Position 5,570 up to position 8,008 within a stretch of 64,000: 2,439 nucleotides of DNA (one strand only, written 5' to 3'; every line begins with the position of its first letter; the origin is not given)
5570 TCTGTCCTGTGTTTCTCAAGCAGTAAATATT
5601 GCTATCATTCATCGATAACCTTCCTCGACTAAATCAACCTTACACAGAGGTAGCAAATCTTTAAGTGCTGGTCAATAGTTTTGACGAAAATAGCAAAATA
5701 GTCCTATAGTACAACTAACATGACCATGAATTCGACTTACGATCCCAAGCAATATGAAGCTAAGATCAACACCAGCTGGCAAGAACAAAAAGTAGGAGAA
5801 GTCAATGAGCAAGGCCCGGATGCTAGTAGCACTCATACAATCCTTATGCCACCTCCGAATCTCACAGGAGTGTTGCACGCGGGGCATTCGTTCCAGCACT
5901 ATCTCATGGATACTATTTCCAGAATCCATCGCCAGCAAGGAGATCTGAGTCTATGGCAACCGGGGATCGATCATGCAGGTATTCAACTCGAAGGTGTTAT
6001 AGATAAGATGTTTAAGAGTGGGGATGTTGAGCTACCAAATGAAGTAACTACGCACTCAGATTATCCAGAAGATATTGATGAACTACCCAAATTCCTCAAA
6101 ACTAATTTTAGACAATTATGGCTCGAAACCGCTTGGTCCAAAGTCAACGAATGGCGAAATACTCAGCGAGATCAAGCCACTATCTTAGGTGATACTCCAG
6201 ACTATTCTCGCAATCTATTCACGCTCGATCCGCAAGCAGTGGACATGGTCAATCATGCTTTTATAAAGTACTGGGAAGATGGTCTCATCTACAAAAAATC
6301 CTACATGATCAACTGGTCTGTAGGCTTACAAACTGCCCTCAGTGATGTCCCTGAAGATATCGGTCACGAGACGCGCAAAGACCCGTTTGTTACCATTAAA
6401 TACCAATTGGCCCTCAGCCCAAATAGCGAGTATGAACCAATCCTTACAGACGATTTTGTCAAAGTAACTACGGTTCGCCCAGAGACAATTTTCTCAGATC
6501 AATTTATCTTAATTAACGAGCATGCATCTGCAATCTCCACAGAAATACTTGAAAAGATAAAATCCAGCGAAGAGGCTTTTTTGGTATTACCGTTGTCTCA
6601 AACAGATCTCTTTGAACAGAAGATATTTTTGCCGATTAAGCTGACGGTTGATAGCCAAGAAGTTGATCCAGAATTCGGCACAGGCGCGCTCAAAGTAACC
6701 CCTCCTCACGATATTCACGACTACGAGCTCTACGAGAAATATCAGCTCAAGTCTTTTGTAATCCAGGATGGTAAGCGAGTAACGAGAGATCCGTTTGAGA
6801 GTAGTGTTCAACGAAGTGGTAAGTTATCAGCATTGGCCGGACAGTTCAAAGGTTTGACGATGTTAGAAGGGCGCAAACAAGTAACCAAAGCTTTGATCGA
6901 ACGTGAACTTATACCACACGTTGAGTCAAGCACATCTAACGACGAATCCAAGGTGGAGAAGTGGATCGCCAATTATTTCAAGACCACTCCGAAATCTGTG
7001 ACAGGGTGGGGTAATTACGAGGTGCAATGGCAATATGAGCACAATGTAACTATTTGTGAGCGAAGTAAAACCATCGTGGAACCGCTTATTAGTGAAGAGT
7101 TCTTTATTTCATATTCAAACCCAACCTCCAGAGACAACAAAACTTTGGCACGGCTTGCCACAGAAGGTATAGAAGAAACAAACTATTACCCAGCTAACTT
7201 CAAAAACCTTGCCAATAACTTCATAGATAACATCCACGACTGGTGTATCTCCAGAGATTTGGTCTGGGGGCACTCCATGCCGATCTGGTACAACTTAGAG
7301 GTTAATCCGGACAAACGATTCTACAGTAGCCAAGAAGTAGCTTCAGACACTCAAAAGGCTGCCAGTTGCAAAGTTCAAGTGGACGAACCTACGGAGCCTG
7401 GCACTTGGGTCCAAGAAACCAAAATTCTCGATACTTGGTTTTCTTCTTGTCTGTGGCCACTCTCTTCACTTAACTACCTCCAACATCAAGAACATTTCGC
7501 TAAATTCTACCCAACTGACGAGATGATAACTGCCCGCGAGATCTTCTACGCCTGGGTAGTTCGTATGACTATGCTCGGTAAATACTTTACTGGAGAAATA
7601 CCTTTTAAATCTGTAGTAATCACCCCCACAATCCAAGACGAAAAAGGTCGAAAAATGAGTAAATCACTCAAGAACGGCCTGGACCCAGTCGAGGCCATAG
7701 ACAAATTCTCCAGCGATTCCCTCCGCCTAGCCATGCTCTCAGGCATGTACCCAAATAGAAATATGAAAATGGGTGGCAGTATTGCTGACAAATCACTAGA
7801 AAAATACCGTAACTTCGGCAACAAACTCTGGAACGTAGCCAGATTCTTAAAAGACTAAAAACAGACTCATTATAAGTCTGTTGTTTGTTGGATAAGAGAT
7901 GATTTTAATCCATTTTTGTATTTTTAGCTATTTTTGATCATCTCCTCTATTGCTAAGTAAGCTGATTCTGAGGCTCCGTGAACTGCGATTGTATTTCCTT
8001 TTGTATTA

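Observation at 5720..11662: valS is encoded as two separately terminated and initiated pieces 3 kb apart, split exactly at a domain boundary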

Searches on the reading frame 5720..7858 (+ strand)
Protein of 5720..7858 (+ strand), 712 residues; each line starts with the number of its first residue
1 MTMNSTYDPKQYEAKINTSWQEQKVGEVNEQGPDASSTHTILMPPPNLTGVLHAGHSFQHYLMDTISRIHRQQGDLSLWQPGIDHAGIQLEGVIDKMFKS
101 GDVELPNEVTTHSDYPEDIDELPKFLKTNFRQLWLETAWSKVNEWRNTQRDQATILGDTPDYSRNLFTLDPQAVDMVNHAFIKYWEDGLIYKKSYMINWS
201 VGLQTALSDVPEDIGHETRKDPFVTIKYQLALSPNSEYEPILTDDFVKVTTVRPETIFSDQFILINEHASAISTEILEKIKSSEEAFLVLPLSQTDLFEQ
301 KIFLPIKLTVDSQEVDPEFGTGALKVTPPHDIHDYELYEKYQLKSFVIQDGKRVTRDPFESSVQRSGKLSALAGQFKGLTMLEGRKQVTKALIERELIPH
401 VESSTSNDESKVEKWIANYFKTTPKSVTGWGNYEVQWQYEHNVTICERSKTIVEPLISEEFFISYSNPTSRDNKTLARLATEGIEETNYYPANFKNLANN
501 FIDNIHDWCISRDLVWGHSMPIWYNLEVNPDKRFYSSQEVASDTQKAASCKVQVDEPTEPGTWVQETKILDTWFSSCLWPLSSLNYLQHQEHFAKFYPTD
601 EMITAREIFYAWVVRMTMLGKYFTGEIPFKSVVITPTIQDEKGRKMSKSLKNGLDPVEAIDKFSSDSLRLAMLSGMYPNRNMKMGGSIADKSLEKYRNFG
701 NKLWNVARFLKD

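Call 5: search_protein_families(library=pfam, proteins=[window:5720-7858:+], max_evalue=0.01)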
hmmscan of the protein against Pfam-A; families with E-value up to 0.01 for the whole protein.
window:5720-7858:+ (712 aa): 4 families
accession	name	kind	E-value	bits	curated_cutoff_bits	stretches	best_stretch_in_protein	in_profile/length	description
PF00133.28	tRNA-synt_1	-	5.4e-90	302.5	22.7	1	17-675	3-405/414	tRNA synthetases class I (I, L, M and V)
PF09334.17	tRNA-synt_1g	-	5.1e-11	42.4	20.1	2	566-675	241-357/391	tRNA synthetases class I (M)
PF13603.12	tRNA-synt_1_2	-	6.5e-06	26.2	25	1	318-392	109-184/185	Leucyl-tRNA synthetase, editing domain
PF01406.26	tRNA-synt_1e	-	0.0067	16.3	27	0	642-678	250-286/301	tRNA synthetases class I (C) catalytic domain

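Call 6: search_solved_structures(query=window:5720-7858:+, show_alignments=1, max_evalue=1e-10)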
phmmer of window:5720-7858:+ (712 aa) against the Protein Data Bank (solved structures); distinct sequences matched with E-value up to 1e-10: 33.
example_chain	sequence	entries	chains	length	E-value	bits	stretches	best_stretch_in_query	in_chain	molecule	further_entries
1gax_A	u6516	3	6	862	1.6e-79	271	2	486-710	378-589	VALYL-TRNA SYNTHETASE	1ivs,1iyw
1ile_A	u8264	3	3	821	1.8e-28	102.3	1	429-709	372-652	ISOLEUCYL-TRNA SYNTHETASE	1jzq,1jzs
8c9d_A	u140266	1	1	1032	6.8e-27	97.1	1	481-688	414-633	Isoleucine--tRNA ligase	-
8c8u_A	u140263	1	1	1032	1.1e-26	96.4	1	481-688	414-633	Isoleucine--tRNA ligase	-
8c8v_A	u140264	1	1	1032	1.1e-26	96.4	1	481-688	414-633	Isoleucine--tRNA ligase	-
6ldk_A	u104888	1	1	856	5.6e-26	94.1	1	391-674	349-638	Isoleucine--tRNA ligase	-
8wnf_A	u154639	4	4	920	5.8e-26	94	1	420-703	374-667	Isoleucine--tRNA ligase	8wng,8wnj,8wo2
8wni_A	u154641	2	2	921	5.8e-26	94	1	420-703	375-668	Isoleucine--tRNA ligase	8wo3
8c8w_A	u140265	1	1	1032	3.9e-24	88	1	481-688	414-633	Isoleucine--tRNA ligase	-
9wqs_A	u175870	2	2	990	6.9e-24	87.1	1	421-675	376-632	Isoleucine--tRNA ligase, cytoplasmic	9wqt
7d5c_A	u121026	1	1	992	7e-24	87.1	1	421-675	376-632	Isoleucine--tRNA ligase, cytoplasmic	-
8c9e_A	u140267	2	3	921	7.2e-24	87.1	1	482-702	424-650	Isoleucine--tRNA ligase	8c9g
8wnd_A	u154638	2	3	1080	9.6e-24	86.7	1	421-675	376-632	isoleucine--tRNA ligase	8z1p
8c9f_A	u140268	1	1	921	2.2e-21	78.9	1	482-702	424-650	Isoleucine--tRNA ligase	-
9w01_B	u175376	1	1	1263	6.3e-21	77.3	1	498-675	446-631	Isoleucine--tRNA ligase, cytoplasmic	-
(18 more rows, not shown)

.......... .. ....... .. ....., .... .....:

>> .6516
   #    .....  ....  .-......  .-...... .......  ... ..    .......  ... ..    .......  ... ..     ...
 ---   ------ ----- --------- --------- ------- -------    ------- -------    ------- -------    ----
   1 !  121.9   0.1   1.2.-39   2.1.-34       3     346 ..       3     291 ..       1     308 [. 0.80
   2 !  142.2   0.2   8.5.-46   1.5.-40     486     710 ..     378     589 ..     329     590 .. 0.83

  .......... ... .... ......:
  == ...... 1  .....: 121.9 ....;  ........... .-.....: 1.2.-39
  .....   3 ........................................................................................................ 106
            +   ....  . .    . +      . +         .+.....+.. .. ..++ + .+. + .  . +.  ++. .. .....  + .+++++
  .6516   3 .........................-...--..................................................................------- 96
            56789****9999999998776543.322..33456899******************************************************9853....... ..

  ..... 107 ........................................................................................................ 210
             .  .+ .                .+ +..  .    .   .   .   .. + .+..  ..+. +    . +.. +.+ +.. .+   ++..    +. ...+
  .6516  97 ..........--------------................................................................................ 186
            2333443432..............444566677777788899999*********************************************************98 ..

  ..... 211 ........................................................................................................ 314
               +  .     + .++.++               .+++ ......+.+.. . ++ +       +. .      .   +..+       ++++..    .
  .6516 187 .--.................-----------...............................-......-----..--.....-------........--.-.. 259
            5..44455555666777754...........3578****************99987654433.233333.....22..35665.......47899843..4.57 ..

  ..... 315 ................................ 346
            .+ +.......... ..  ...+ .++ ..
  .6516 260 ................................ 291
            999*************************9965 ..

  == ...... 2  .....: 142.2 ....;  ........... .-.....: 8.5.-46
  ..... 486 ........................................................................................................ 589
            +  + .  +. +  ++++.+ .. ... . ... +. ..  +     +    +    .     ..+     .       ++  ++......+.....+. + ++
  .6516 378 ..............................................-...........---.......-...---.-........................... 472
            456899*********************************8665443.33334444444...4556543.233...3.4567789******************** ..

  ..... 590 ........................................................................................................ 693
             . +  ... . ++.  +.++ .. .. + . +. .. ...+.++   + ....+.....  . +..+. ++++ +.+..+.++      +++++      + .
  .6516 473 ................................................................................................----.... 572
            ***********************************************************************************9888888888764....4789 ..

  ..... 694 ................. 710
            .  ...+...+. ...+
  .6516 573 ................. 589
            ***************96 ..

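Call 13: find_homologous_proteins(query=window:5720-7858:+, max_evalue=1e-20)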
Query window:5720-7858:+ (712 aa): 3453 proteins with E <= 1e-20 among 8000 candidates; the best 120 are listed.
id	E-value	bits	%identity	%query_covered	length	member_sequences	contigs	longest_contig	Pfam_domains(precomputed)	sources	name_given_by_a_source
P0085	0.0e+0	1649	100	100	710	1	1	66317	PF09334.18,PF13603.13,PF00133.29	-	-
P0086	0.0e+0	1455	86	100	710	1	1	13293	PF09334.18,PF13603.13,PF00133.29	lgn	-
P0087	0.0e+0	1273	74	100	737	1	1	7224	PF09334.18,PF13603.13,PF00133.29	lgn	-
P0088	0.0e+0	1251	73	100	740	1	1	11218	PF09334.18,PF13603.13,PF00133.29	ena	-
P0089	6.5e-294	995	61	100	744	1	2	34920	PF09334.18,PF00133.29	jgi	jgi:valyl-tRNA synthetase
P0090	2.2e-290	983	60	100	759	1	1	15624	PF09334.18,PF13603.13,PF00133.29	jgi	jgi:valyl-tRNA synthetase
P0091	3.3e-250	850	52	100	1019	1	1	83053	PF09334.18,PF08264.20,PF13603.13,PF00133.29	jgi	jgi:valyl-tRNA synthetase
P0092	5.9e-250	849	54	100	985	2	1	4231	PF09334.18,PF08264.20,PF00133.29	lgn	-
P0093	2.1e-247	841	55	100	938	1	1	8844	PF09334.18,PF08264.20,PF13603.13,PF00133.29,PF10458.15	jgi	jgi:valyl-tRNA synthetase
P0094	3.4e-246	837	54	100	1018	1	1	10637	PF09334.18,PF08264.20,PF13603.13,PF00133.29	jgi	jgi:valyl-tRNA synthetase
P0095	3.2e-243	827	53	100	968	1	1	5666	PF09334.18,PF08264.20,PF00133.29,PF10458.15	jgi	jgi:valyl-tRNA synthetase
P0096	1.2e-242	825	50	100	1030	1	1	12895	PF09334.18,PF08264.20,PF00133.29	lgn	-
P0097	1.6e-242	825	51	100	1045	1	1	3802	PF09334.18,PF08264.20,PF13603.13,PF00133.29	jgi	jgi:valyl-tRNA synthetase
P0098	1.1e-241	822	50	66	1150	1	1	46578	PF13419.13,PF09334.18,PF08264.20,PF00702.33,PF13603.13,PF00133.29,PF10458.15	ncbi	-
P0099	1.7e-241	821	51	100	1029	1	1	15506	PF09334.18,PF08264.20,PF00133.29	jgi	jgi:valyl-tRNA synthetase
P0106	1.7e-226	772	49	100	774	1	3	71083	PF09334.18,PF00133.29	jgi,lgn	-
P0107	4.8e-222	757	48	82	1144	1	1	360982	PF09334.18,PF00133.29,PF00561.27,PF06821.20,PF12146.16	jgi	jgi:valyl-tRNA synthetase/predicted alpha/beta hydrolase family esterase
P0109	1.4e-217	742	49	100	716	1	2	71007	PF09334.18,PF00133.29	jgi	jgi:valyl-tRNA synthetase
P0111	1.6e-215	736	51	95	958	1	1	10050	PF09334.18,PF00133.29,PF01725.22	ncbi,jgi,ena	jgi:valyl-tRNA synthetase/inosine/xanthosine triphosphate pyrophosphatase family protein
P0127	6.4e-206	704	42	84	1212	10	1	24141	PF09334.18,PF08264.20,PF00133.29,PF00293.35,PF10458.15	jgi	jgi:valyl-tRNA synthetase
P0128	6.6e-206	704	42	71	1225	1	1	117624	PF13419.13,PF09334.18,PF04480.19,PF00133.29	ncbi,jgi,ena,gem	ncbi:MAG: class I tRNA ligase family protein [bacterium]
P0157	3.6e-195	668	44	100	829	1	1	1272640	PF09334.18,PF01406.26,PF00133.29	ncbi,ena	-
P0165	3.3e-189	649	43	65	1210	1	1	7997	PF09334.18,PF08264.20,PF13302.14,PF00133.29,PF00583.32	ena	-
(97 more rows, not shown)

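Call 36: find_encoding_contigs(protein=P0106, flank=10000, max_places=2)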
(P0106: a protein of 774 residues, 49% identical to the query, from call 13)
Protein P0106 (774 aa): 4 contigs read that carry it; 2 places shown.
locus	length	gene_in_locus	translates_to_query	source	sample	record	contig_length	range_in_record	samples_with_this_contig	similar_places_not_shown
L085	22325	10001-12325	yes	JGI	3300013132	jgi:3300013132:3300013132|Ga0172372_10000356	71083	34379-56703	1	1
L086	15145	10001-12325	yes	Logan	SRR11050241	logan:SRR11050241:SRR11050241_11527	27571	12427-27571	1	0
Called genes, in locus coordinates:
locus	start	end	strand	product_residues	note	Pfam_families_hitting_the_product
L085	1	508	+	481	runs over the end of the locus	PF03023:MurJ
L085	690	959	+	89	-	-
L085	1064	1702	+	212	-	-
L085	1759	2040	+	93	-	-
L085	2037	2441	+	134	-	PF01850:PIN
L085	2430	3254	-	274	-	PF01177:Asp_Glu_race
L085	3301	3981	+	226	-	PF14014:DUF4230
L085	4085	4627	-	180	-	PF01467:CTP_transf_like (weak), PF06574:FAD_syn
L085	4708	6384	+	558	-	PF06418:CTP_synth_N, PF00117:GATase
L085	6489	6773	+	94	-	-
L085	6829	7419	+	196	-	PF00565:SNase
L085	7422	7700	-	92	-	-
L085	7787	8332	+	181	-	PF01765:RRF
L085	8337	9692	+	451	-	-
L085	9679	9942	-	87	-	-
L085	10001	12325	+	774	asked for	PF00133:tRNA-synt_1, PF09334:tRNA-synt_1g (faint), PF00133:tRNA-synt_1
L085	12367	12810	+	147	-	-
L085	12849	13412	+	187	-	-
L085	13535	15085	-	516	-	-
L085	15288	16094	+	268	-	PF08264:Anticodon_1, PF10458:Val_tRNA-synt_C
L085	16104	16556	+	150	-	PF22811:Zn_ribbon_NrdR, PF03477:ATP-cone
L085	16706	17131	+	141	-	PF00076:RRM_1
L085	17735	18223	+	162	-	PF00717:Peptidase_S24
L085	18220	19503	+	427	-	PF00817:IMS, PF11798:IMS_HHH (weak), PF11799:IMS_C, PF13438:DUF4113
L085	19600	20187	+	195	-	PF00293:NUDIX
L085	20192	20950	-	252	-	PF02900:LigB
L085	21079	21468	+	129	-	-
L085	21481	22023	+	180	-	-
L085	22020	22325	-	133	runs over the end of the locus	-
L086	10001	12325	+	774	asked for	PF00133:tRNA-synt_1, PF09334:tRNA-synt_1g (faint), PF00133:tRNA-synt_1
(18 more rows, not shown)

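Call 37: find_encoding_contigs(protein=P0107, flank=8000, max_places=2)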
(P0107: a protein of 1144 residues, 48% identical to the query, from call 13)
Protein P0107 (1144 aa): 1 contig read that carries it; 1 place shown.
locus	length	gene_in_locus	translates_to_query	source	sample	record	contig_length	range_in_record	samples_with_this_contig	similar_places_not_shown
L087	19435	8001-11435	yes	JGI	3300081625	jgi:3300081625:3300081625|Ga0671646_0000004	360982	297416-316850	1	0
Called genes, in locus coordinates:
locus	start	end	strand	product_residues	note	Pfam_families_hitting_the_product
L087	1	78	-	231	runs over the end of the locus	PF00009:GTP_EFTU, PF00735:Septin (faint), PF01926:MMR_HSR1 (faint)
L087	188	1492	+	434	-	-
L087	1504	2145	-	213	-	PF01569:PAP2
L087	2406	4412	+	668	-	PF02518:HATPase_c, PF00204:DNA_gyraseB, PF01751:Toprim, PF00986:DNA_gyraseB_C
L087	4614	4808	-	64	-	-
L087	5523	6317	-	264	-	-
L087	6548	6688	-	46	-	-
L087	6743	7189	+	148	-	-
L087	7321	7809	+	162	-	PF00177:Ribosomal_S7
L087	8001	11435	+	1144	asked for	PF00133:tRNA-synt_1, PF09334:tRNA-synt_1g (faint), PF06821:Ser_hydrolase (weak), PF00561:Abhydrolase_1 (faint), PF12146:Hydrolase_4 (faint), PF06821:Ser_hydrolase, PF00133:tRNA-synt_1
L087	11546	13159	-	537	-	-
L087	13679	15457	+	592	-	PF04851:ResIII (faint), PF00270:DEAD, PF00271:Helicase_C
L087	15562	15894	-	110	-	-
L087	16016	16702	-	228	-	-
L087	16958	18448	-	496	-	PF01551:Peptidase_M23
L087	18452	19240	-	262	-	PF00483:NTP_transferase, PF12804:NTP_transf_3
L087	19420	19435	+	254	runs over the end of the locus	PF00121:TIM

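Call 51: find_encoding_contigs(protein=P0091, flank=7000, max_places=1)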
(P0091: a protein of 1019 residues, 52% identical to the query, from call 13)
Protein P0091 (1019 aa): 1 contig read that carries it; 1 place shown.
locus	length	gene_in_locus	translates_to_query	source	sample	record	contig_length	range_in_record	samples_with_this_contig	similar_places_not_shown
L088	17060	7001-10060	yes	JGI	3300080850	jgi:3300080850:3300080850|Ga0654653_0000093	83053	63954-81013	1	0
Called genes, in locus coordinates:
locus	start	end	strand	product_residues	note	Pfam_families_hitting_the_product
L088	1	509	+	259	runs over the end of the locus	PF05448:AXE1 (faint), PF01738:DLH (weak), PF02129:Peptidase_S15, PF07224:Chlorophyllase (weak), PF20434:BD-FAE (weak), PF12146:Hydrolase_4 (faint), PF00326:Peptidase_S9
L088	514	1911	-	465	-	PF00587:tRNA-synt_2b, PF03129:HGTP_anticodon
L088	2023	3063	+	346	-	-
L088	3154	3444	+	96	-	PF01176:eIF-1a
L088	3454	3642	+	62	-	-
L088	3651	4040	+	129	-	PF00416:Ribosomal_S13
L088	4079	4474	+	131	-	PF00411:Ribosomal_S11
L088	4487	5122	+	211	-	PF00163:Ribosomal_S4, PF01479:S4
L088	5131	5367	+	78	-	PF00886:Ribosomal_S16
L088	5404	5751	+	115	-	PF13083:KH_KhpA-B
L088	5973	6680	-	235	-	-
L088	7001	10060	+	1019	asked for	PF00133:tRNA-synt_1, PF09334:tRNA-synt_1g (faint), PF13603:tRNA-synt_1_2 (weak), PF08264:Anticodon_1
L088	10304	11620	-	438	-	PF03952:Enolase_N, PF00113:Enolase_C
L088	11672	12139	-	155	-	-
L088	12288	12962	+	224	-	-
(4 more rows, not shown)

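Call 52: find_encoding_contigs(protein=P0109, flank=10000, max_places=1)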
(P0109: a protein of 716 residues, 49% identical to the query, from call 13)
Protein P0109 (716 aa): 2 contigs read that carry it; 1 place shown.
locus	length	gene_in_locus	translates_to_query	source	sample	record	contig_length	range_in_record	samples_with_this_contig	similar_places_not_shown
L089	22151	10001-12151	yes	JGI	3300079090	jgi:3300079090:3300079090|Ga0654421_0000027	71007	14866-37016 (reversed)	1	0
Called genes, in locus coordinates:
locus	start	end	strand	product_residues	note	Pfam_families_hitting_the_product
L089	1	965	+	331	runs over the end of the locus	PF01522:Polysacc_deac_1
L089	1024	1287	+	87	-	-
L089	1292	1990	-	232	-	PF01936:NYN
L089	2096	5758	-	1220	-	PF00133:tRNA-synt_1, PF09334:tRNA-synt_1g (faint), PF00133:tRNA-synt_1, PF08264:Anticodon_1, PF19302:DUF5915 (faint)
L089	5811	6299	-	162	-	PF02643:DUF192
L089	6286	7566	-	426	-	-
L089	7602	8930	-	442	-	PF03952:Enolase_N, PF00113:Enolase_C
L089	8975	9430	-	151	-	PF21982:RecX_HTH1 (faint)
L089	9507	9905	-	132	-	-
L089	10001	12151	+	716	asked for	PF00133:tRNA-synt_1, PF09334:tRNA-synt_1g (faint)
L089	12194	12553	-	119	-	PF12732:YtxH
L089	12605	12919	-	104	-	-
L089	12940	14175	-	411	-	PF01041:DegT_DnrJ_EryC1, PF00155:Aminotran_1_2 (weak), PF01041:DegT_DnrJ_EryC1 (weak)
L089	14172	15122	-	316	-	PF13598:DUF4139 (faint), PF01841:Transglut_core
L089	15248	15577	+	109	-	-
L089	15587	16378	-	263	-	PF08264:Anticodon_1, PF10458:Val_tRNA-synt_C (weak)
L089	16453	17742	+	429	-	PF02689:Herpes_Helicase (faint), PF05970:PIF1, PF13245:AAA_19, PF13604:AAA_30, PF01443:Viral_helicase1 (faint), PF13401:AAA_22 (weak)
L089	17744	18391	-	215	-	PF00923:TAL_FSA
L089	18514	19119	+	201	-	-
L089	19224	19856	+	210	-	PF02698:DUF218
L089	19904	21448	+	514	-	PF01406:tRNA-synt_1e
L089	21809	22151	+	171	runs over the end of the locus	PF01988:VIT1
